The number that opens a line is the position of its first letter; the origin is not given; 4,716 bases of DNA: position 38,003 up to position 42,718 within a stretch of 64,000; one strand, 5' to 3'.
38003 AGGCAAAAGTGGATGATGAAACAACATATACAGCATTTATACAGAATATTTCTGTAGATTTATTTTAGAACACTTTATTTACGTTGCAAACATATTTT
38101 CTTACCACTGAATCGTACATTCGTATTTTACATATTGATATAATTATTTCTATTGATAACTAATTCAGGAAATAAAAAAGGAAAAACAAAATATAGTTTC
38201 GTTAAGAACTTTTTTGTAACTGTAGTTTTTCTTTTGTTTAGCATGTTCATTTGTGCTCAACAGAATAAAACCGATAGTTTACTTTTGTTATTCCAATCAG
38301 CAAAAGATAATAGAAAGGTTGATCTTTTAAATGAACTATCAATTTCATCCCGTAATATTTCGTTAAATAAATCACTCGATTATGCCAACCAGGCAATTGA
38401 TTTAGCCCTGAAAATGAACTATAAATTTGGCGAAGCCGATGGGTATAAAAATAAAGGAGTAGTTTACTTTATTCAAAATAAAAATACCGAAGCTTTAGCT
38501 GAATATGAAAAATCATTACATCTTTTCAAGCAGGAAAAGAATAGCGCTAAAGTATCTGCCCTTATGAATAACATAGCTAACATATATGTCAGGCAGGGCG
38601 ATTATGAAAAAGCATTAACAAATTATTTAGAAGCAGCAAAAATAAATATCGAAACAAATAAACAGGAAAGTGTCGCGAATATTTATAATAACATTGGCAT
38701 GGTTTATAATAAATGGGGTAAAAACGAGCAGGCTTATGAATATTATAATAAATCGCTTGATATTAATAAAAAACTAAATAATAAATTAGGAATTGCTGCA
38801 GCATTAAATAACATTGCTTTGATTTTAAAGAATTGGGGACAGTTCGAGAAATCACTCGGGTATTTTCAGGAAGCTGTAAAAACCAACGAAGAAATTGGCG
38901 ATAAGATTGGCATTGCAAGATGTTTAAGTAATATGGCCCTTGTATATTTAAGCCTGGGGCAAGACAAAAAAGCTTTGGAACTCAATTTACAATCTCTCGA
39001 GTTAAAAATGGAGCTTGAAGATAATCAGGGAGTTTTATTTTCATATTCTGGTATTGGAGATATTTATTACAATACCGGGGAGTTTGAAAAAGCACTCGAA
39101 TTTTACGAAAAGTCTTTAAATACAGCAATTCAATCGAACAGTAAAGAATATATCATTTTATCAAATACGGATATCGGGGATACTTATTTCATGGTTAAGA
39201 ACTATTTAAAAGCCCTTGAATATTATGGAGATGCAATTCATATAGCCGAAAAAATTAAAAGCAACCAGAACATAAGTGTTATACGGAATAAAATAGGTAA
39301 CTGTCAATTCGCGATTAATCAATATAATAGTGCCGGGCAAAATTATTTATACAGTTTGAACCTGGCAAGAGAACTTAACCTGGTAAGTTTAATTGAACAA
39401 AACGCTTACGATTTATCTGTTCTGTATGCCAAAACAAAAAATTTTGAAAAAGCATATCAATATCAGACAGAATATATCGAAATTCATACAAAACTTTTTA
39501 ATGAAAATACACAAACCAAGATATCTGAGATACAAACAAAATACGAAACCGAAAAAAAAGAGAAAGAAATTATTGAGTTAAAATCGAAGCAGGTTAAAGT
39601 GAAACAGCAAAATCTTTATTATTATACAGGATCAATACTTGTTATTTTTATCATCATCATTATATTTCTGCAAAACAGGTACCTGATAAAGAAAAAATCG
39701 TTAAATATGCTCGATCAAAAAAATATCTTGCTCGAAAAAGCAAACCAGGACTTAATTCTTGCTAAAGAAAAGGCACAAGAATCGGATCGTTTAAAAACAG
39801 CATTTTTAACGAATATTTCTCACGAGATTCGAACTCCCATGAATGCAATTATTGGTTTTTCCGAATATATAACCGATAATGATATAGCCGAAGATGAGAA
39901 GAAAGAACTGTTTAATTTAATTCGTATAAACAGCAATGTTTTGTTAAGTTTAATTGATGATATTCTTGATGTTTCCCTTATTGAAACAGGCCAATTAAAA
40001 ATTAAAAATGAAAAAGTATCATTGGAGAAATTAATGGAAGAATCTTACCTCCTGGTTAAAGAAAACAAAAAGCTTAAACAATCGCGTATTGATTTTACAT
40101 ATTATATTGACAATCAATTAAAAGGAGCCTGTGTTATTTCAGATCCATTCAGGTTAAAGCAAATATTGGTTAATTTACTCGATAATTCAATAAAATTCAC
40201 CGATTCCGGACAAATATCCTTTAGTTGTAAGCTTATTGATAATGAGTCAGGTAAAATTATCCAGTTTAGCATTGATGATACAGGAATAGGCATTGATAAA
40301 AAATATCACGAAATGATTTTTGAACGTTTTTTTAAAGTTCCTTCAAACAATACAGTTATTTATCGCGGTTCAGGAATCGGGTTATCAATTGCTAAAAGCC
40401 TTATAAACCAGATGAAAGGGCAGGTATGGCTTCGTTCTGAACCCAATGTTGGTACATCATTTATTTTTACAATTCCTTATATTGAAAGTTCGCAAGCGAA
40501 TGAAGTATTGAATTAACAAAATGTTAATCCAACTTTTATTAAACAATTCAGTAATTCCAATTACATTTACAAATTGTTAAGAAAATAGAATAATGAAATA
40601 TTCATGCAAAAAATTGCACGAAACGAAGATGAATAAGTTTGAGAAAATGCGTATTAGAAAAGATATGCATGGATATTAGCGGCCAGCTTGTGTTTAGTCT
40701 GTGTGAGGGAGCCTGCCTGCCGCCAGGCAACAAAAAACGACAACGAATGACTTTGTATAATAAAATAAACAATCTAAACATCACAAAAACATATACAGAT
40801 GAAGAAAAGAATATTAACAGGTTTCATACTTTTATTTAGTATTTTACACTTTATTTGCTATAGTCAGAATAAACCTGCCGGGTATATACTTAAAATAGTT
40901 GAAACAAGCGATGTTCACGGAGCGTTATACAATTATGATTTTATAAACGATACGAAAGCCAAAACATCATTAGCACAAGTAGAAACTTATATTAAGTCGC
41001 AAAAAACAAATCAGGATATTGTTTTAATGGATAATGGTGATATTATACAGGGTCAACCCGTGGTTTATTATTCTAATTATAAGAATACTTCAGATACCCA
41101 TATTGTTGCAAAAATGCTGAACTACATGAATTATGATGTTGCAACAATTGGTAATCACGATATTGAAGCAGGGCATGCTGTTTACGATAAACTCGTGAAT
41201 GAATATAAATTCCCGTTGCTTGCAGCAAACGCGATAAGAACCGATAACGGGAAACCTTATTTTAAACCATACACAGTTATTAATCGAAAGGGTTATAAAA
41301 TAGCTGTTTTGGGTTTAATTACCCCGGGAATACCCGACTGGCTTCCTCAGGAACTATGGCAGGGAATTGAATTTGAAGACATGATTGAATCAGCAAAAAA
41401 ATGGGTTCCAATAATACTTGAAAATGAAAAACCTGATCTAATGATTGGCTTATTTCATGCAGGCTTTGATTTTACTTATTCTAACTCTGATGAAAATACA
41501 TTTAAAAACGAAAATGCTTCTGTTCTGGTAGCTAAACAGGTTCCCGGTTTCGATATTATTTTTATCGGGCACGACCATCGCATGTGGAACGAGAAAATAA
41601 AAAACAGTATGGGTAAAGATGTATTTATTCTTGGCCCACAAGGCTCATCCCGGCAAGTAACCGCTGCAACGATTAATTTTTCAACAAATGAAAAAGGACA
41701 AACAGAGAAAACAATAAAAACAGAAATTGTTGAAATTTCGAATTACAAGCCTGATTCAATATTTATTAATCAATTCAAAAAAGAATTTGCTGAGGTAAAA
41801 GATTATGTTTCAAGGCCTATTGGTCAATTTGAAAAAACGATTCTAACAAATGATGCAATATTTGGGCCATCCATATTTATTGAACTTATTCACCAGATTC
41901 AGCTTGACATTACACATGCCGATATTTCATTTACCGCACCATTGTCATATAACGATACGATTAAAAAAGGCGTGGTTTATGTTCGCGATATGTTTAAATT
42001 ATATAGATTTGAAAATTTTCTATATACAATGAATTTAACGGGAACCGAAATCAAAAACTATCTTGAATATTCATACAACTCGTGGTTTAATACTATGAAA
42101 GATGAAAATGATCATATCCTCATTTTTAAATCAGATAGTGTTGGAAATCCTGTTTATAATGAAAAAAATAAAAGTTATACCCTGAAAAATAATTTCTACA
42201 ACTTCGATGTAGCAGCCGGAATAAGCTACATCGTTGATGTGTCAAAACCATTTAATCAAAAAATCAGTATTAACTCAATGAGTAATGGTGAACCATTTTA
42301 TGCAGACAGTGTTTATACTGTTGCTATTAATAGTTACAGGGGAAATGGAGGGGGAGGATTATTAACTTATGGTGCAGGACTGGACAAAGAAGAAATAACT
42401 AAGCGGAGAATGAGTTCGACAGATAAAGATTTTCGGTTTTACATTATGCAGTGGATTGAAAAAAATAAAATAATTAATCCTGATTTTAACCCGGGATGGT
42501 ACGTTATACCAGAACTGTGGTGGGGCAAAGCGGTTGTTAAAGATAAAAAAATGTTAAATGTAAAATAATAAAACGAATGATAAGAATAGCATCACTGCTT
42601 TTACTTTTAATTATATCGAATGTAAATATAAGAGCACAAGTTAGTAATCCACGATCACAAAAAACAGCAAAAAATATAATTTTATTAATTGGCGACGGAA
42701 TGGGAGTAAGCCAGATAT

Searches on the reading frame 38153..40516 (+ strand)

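Call 69: search_protein_families(library=pfam, proteins=[window:38153-40516:+], max_evalue=0.00001)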
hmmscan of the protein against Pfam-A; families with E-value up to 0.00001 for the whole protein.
window:38153-40516:+ (787 aa): 16 families
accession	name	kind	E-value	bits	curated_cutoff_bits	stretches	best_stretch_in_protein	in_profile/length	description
PF13424.12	TPR_12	-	2.5e-59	197.8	30.1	5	135-206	3-76/77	Tetratricopeptide repeat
PF00515.34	TPR_1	-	6.1e-34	114.9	27.8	1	175-206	1-32/34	Tetratricopeptide repeat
PF13374.12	TPR_10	-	5.1e-28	96.7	27.5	0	136-168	3-35/42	Tetratricopeptide repeat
PF07719.23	TPR_2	-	5.2e-26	89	27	0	137-165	3-31/34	Tetratricopeptide repeat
PF02518.31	HATPase_c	-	5.7e-26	91.6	26.4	1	664-776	2-109/111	Histidine kinase-, DNA gyrase B-, and HSP90-like ATPase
PF13181.12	TPR_8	-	2e-21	74.7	25.7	1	175-207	1-33/34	Tetratricopeptide repeat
PF13176.12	TPR_7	-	1.8e-17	62.3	27.9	0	298-328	2-32/36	Tetratricopeptide repeat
PF00512.31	HisKA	-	1.1e-15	57.8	26.9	1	548-613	2-66/66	His Kinase A (phospho-acceptor) domain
PF17874.7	TPR_MalT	-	4.4e-13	49.6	45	1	95-240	40-186/336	MalT-like TPR region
PF14938.12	SNAP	-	1e-09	38.7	25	1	69-168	88-188/282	Soluble NSF attachment protein, SNAP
PF10602.15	RPN7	-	1.1e-09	38.7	29.6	0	167-281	28-139/174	26S proteasome subunit RPN7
PF13414.12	TPR_11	-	2e-08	34.2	26.8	0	142-185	1-38/42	TPR repeat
PF13432.12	TPR_16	-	2.3e-08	34.7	32.7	0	141-204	3-60/65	Tetratricopeptide repeat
PF24885.1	TPR_NPHP3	-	1.3e-06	28.4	100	1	108-286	31-214/239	Nephrocystin-3 TPR domain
PF13428.12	TPR_14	-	5.3e-06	27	23.5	0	141-163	7-29/44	Tetratricopeptide repeat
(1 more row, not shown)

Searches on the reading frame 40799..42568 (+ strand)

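Call 69: search_protein_families(library=pfam, proteins=[window:40799-42568:+], max_evalue=0.00001)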
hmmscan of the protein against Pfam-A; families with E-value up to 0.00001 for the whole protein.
window:40799-42568:+ (589 aa): 2 families
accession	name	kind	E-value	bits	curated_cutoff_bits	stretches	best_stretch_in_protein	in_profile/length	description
PF02872.23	5_nucleotid_C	-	1.5e-22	80.9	23.6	1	355-521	19-153/158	5'-nucleotidase, C-terminal domain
PF00149.33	Metallophos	-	4.5e-09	37.5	21.5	1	31-261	1-190/191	Calcineurin-like phosphoesterase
